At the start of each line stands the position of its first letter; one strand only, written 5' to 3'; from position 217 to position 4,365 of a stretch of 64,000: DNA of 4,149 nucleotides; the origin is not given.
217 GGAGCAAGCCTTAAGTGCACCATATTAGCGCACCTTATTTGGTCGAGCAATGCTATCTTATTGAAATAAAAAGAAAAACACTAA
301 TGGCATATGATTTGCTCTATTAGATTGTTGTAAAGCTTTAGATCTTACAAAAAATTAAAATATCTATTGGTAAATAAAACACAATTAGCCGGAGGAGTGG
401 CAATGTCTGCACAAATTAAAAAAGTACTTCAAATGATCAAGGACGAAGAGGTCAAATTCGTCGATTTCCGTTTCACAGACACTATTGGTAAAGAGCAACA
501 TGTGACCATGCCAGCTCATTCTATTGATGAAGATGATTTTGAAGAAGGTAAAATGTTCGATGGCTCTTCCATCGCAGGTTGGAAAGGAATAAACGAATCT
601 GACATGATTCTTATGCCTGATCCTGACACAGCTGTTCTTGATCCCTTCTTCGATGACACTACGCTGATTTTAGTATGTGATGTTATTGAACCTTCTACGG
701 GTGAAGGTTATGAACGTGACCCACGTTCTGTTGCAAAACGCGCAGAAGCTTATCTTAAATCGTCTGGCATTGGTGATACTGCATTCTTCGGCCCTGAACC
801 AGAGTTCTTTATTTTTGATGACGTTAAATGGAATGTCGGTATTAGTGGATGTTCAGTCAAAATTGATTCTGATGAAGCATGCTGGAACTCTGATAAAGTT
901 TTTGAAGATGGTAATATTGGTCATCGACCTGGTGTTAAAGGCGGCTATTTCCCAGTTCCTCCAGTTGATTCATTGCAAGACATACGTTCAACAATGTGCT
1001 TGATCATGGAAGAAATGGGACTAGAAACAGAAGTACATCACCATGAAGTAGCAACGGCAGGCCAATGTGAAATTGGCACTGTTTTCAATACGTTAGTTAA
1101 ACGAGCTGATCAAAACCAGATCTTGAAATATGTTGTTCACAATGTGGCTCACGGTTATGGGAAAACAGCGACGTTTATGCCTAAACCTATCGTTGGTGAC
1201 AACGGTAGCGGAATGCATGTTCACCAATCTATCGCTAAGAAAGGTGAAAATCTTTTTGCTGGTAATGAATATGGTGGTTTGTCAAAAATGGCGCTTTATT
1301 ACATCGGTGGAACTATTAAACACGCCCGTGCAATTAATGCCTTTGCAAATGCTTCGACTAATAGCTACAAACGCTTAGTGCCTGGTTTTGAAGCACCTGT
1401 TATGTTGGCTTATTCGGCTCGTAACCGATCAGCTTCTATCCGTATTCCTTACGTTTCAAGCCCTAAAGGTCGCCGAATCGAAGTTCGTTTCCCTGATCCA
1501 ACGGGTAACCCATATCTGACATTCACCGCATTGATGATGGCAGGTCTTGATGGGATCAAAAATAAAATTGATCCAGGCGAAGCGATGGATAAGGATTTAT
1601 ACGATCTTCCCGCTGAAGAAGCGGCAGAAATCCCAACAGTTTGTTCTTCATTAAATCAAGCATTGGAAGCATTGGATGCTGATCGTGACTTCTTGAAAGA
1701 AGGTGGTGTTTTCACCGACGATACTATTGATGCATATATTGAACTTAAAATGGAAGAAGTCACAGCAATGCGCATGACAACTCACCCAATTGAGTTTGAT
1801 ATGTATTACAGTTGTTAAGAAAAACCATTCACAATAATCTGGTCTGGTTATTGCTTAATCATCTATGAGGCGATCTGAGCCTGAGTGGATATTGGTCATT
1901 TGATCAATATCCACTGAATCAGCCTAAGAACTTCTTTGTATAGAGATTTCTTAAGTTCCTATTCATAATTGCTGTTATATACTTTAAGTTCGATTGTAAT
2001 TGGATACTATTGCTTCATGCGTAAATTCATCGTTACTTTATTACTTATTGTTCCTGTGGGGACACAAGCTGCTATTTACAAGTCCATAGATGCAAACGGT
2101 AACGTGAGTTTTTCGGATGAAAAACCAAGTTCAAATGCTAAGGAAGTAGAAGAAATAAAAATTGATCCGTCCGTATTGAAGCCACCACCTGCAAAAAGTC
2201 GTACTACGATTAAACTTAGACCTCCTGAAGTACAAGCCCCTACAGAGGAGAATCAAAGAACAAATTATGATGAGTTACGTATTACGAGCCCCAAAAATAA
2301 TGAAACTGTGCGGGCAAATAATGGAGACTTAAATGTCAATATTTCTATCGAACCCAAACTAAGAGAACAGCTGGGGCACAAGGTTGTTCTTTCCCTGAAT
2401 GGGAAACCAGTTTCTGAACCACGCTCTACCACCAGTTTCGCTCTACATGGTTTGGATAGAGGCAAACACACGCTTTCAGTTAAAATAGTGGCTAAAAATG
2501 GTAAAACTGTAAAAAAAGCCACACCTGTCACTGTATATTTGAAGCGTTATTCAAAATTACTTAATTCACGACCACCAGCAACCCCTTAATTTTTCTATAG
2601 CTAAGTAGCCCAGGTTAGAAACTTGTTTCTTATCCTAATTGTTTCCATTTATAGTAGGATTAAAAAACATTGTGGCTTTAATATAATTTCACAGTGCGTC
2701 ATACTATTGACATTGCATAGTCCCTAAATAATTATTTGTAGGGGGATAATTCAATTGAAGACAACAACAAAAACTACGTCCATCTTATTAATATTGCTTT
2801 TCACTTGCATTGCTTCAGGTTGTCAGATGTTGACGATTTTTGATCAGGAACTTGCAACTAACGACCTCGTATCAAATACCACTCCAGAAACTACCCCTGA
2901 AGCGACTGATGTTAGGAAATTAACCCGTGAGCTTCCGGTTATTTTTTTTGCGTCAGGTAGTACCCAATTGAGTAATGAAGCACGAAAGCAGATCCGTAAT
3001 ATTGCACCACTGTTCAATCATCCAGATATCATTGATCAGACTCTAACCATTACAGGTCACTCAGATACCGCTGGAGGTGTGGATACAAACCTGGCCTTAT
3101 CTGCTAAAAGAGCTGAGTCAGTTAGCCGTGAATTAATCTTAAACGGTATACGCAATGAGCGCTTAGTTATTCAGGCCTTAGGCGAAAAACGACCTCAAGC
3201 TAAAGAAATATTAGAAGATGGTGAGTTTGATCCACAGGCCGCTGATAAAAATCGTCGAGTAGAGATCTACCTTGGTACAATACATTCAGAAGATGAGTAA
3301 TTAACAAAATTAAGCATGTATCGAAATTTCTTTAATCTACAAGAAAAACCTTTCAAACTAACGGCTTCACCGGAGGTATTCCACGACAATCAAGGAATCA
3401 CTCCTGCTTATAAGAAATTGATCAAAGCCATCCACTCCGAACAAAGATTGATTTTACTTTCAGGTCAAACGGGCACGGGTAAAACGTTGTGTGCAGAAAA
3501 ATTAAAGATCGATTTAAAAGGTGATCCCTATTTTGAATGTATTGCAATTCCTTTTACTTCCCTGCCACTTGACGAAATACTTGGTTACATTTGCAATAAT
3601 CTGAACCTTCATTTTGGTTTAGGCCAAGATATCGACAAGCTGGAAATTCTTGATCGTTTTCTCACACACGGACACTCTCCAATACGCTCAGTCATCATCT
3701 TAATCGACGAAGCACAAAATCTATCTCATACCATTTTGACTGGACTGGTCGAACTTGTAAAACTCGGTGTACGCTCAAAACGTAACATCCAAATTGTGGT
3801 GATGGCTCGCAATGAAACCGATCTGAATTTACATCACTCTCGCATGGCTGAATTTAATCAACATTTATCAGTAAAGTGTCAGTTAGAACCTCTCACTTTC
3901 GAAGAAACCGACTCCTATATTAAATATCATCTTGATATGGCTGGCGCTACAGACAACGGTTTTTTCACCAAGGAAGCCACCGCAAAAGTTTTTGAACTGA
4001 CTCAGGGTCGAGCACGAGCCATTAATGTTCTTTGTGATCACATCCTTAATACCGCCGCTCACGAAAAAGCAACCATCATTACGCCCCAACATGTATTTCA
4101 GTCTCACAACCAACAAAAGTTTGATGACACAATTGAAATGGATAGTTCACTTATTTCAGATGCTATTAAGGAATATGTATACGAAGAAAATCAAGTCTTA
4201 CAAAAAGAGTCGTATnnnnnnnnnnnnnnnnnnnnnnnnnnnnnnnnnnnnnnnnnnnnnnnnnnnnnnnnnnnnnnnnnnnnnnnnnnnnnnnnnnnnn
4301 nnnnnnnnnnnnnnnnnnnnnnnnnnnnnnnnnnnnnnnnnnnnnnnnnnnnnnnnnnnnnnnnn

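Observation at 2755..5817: ExeA/GspA-like ATPase with periplasmic TPR + ankyrin repeats, paired with an OmpA-type peptidoglycan-binding lipoprotein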

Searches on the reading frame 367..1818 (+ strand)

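Call 6: search_protein_families(library=pfam, proteins=[window:367-1818:+], max_evalue=0.01)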
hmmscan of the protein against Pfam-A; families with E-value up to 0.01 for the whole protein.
window:367-1818:+ (483 aa): 2 families
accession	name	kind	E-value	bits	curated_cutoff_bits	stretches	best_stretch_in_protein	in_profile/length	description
PF00120.29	Gln-synt_C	-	6.1e-138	460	24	1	116-480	1-344/344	Glutamine synthetase, catalytic domain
PF03951.24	Gln-synt_N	-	8.3e-34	115.5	33.4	1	28-109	1-82/82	Glutamine synthetase, beta-Grasp domain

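Call 7: search_protein_families(library=ncbifam, proteins=[window:367-1818:+], max_evalue=0.01)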
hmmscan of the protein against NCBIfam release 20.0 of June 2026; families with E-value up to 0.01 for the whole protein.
window:367-1818:+ (483 aa): 5 families
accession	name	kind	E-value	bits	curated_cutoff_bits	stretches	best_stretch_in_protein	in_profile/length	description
NF007006.0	PRK09469.1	equivalog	1.8e-267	887.4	845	1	17-482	3-468/469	glutamate--ammonia ligase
TIGR00653.1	GlnA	equivalog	1.1e-201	670.5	429.15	1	19-482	2-462/462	type I glutamate--ammonia ligase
TIGR03105.1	gln_synth_III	equivalog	1.5e-69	234.6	469.6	2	208-480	161-433/435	type III glutamate--ammonia ligase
NF045547.1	GGputSyn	equivalog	8.5e-56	189.5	650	2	193-467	154-429/438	gamma-glutamylputrescine synthetase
NF041605.1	gln_syn_GlnII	equivalog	2.6e-10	40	500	1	227-390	170-324/333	glutamine synthetase GlnII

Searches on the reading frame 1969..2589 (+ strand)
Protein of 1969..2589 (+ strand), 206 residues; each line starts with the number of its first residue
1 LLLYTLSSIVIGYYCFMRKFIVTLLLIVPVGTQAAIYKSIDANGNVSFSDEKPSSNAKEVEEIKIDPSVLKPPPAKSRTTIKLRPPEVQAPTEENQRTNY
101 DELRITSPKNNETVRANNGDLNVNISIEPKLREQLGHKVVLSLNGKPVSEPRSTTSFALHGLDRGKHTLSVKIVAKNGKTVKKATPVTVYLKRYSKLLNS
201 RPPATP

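Call 6: search_protein_families(library=pfam, proteins=[window:1969-2589:+], max_evalue=0.01)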
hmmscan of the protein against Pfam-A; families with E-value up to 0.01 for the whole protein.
window:1969-2589:+ (206 aa): 3 families
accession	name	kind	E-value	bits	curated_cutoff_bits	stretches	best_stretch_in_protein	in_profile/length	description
PF13511.11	DUF4124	-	2.2e-11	44.2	22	1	24-77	2-54/56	Domain of unknown function (DUF4124)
PF06832.18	BiPBP_C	-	2e-06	28.1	26.8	1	96-181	5-86/90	Penicillin-Binding Protein C-terminus Family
PF17957.7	Big_7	-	0.0013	19.8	24.1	1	103-171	3-70/70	Bacterial Ig domain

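Call 7: search_protein_families(library=ncbifam, proteins=[window:1969-2589:+], max_evalue=0.01)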
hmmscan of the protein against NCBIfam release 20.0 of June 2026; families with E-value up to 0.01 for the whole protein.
window:1969-2589:+ (206 aa): 0 families

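Call 24: search_protein_families(library=padloc, proteins=[window:1969-2589:+], max_evalue=0.01)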
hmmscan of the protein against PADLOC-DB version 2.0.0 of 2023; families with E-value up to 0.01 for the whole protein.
window:1969-2589:+ (206 aa): 0 families

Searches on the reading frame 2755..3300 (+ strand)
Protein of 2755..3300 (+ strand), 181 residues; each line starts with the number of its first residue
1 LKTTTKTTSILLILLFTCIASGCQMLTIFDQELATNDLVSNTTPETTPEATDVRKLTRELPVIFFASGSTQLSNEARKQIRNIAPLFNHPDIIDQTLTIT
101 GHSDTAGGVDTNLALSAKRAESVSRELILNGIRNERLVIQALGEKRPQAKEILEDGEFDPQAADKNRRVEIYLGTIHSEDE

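Call 6: search_protein_families(library=pfam, proteins=[window:2755-3300:+], max_evalue=0.01)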
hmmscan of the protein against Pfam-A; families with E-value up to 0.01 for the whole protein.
window:2755-3300:+ (181 aa): 1 family
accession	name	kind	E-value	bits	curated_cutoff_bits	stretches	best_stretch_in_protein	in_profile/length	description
PF00691.25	OmpA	-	6e-20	71.8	27.2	1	64-151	1-88/98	OmpA family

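Call 7: search_protein_families(library=ncbifam, proteins=[window:2755-3300:+], max_evalue=0.01)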
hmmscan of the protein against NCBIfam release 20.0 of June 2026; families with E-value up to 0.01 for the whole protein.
window:2755-3300:+ (181 aa): 36 families (the best 25 are shown)
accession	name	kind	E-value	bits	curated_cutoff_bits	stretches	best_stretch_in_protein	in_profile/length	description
NF053611.1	YiaD_Gzip_OmpA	equivalog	2.9e-20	72.9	175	1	63-173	104-206/206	YiaD family glycine zipper/OmpA-like lipoprotein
NF053612.1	anchor_PA1041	equivalog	1.8e-15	57.6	250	1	57-173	127-235/236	PA1041 family peptidoglycan-binding anchor lipoprotein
NF053585.1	OMP_LP_YfiB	equivalog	1.2e-14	54.5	128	1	54-171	50-158/163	outer membrane lipoprotein YfiB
TIGR02802.1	Pal_lipo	equivalog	2.5e-14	53.2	125.35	1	63-172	2-103/104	peptidoglycan-associated lipoprotein Pal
TIGR03789.1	pdsO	hypoth_equivalog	5.4e-13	49.2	152.2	1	52-151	127-227/243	sortase-associated OmpA-like protein PdsO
NF006541.1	PRK09038.1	equivalog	2.5e-12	47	283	1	63-172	143-247/253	flagellar motor protein MotD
NF045787.1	OmpABordt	equivalog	6.6e-11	42.2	200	1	54-172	79-188/194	outer membrane protein OmpA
NF006543.0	PRK09039.1-2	equivalog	7.6e-11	42.4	305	1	63-173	234-347/350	peptidoglycan -binding protein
NF047620.1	FlgprotMotYVib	equivalog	8.8e-11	42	400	1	62-175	162-268/271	flagellar protein MotY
NF007804.1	PRK10510.1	equivalog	1.1e-10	41.3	307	1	67-174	118-217/219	OmpA family lipoprotein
NF006508.0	PRK08944.1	subfamily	1.1e-10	41.2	259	1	65-174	183-288/304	MotB family protein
NF052230.1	T9SS_PorE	exception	3.1e-10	39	600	1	62-149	516-601/648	PorE family type IX secretion system protein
NF006285.1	PRK08457.1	equivalog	5.5e-10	39.4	250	1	63-177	124-234/253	flagellar motor protein MotB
TIGR03350.1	type_VI_ompA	equivalog_domain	8.5e-10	38.7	139.8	1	64-172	33-136/137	type VI secretion system protein TssL, long form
NF053613.1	OMP_toxin_LptF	equivalog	9e-10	38.6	400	1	63-172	143-244/256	lipotoxin F family OmpA-related lipoprotein LptF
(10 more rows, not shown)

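Call 19: list_cluster_members(proteins=[P0001, P0002, P0009, P0010, P0011, window:2755-3300:+, window:367-1818:+])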
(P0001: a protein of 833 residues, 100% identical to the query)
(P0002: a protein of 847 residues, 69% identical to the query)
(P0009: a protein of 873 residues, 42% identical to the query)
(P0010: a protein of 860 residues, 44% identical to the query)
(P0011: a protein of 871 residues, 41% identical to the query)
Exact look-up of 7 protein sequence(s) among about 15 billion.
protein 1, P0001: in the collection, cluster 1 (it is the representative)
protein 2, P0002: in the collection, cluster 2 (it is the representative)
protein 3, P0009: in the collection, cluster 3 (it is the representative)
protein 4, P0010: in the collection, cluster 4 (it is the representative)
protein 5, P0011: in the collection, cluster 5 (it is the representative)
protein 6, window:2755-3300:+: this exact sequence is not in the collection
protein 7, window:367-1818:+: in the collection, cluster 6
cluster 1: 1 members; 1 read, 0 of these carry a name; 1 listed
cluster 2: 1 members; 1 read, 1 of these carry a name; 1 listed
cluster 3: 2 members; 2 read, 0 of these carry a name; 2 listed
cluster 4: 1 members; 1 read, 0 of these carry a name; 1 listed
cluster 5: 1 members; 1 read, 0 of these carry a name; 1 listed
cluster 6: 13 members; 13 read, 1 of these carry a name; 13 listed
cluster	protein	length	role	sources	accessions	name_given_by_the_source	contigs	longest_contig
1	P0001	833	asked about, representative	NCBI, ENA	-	-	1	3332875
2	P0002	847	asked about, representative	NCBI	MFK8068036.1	MAG: ankyrin repeat domain-containing protein [Gammaproteobacteria bacterium]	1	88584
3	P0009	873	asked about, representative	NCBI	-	-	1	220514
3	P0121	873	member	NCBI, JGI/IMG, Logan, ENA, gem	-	-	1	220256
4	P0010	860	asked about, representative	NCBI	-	-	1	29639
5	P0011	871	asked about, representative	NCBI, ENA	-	-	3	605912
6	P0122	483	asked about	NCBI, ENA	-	-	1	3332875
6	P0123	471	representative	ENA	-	-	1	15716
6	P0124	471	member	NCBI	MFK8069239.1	MAG: glutamate--ammonia ligase [Gammaproteobacteria bacterium]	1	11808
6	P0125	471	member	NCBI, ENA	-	-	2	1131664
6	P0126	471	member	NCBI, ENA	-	-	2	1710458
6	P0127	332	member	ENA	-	-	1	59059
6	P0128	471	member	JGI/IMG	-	-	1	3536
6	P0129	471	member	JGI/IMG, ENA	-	-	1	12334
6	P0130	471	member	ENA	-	-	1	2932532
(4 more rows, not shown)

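Call 24: search_protein_families(library=padloc, proteins=[window:2755-3300:+], max_evalue=0.01)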
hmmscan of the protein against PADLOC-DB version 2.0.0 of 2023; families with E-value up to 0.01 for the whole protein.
window:2755-3300:+ (181 aa): 5 families
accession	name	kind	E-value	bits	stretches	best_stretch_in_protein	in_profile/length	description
PDLC00651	ZorB3|ZorB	-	1.2e-10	39.3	1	63-171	91-200/215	MotB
PDLC00609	ZorB1|ZorB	-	2.6e-08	31.6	1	63-172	95-213/232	MotB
PDLC00612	ZorB1|ZorB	-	7.8e-08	30.2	1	95-170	185-263/293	MotB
PDLC00610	ZorB1|ZorB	-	0.00018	19.2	1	96-171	149-232/254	MotB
PDLC00611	ZorB1|ZorB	-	0.0021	15.8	1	65-173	98-213/240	MotB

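Call 52: find_homologous_proteins(query=window:2755-3300:+, max_evalue=1e-10)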
Query window:2755-3300:+ (181 aa): 14 proteins with E <= 1e-10 among 324 candidates.
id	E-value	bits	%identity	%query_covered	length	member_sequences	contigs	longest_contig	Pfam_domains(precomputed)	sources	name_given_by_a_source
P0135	3.8e-94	331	100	87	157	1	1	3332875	PF00691.26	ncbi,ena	-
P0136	1.8e-81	290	78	98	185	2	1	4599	PF00691.26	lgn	-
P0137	8.0e-47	177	56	87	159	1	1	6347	PF00691.26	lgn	-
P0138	1.4e-41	160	50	91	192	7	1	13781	PF00691.26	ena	-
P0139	7.3e-40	154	60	70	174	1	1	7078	PF00691.26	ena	-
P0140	2.0e-39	153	49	89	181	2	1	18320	PF00691.26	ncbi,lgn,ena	-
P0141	3.3e-36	143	45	92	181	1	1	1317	PF00691.26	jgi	jgi:outer membrane protein OmpA-like peptidoglycan-associated protein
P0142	3.5e-36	142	48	97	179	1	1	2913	PF00691.26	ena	-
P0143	2.7e-34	136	48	88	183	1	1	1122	PF00691.26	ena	-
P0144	3.3e-34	136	45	92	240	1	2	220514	PF00691.26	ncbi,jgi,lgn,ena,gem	-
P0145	3.2e-33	133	46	89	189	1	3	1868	PF00691.26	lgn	-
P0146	1.2e-29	121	45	87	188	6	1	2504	PF00691.26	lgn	-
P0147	4.2e-29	119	39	94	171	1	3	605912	PF00691.26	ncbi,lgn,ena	-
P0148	1.3e-28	118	54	63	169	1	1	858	PF00691.26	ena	-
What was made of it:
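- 2812..2823 (+): Lipobox A-S-G-C (Cys23), with Gln at +2. The source annotation starts at an internal Met (157 aa, call 52) and loses the signal peptide.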

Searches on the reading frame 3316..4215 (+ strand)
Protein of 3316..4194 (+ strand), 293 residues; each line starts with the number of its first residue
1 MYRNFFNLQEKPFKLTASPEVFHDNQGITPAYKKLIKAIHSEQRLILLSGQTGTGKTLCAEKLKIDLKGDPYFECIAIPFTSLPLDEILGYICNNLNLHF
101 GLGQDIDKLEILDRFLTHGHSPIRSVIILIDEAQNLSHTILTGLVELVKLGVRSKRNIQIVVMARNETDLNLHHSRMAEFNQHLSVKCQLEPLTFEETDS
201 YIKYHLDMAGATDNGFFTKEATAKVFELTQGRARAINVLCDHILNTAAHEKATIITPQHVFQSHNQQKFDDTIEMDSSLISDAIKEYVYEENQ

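Call 36: search_solved_structures(query=window:3316-4194:+, max_evalue=1)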
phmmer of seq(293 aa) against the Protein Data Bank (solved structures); distinct sequences matched with E-value up to 1: 8.
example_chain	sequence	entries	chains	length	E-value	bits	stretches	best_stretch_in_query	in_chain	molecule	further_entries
7jgr_G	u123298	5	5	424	0.023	17.3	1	46-139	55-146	Cell division control protein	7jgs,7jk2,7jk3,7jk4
1fnn_A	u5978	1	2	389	0.066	15.8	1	45-171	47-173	CELL DIVISION CONTROL PROTEIN 6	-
5ep2_A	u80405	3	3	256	0.086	15.5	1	31-92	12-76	Putative repressor protein luxO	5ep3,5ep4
5ep1_A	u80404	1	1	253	0.088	15.4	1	31-92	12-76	Putative repressor protein luxO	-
5ep0_A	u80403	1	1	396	0.14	14.7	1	31-92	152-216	Putative repressor protein luxO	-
7nfx_v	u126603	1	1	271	0.47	13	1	29-134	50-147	Signal recognition particle receptor subunit beta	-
7obq_v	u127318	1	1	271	0.5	12.9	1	29-173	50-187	Signal recognition particle receptor subunit beta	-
7egt_A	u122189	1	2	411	0.98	12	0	31-70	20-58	UvrABC system protein B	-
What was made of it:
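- Tried and rejected: None was found by sequence; the best hit was Cdc6 at E 0.023 (call 36).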

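Call 69: predict_structure(alignment_id=A4)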
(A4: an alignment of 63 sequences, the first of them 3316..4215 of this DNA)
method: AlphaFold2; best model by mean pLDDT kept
length: 300 residues; sequences in the alignment: 63
mean_pLDDT: 90.2   pTM: 0.82
mean pLDDT of the five models: 90.2, 90.1, 89.2, 88.2, 88.1
residues with pLDDT >= 90: 231; 70-90: 39; 50-70: 24; < 50: 6
segments of 3 or more residues with pLDDT < 50: 273-275
pLDDT, mean of each block of 10 residues (from residue 1): 94 93 94 98 97 94 96 94 91 90 70 92 95 93 96 95 93 91 97 96 96 92 98 96 97 98 84 53 73 62
secondary structure, 60 per line:
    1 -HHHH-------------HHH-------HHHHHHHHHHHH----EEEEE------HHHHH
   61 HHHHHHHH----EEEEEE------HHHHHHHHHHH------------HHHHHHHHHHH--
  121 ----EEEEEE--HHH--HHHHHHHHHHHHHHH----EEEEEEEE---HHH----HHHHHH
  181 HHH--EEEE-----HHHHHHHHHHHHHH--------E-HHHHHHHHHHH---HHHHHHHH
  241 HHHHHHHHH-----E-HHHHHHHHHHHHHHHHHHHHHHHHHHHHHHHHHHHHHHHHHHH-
elements in order: H2-5 H29-40 E45-49 H56-68 E73-78 H85-95 H108-118 E125-130 H138-152 E157-164 H175-183 E186-189 H195-208 H219-229 H233-249 H257-299
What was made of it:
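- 3316..4113 (+): Cytoplasmic ExeA-type AAA+ domain (residues 1-266). The domain model has pLDDT 90 (call 69).
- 4111..4185 (+): Family-specific cytoplasmic motif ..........-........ (residues 266-290). It is predicted helical (call 69).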
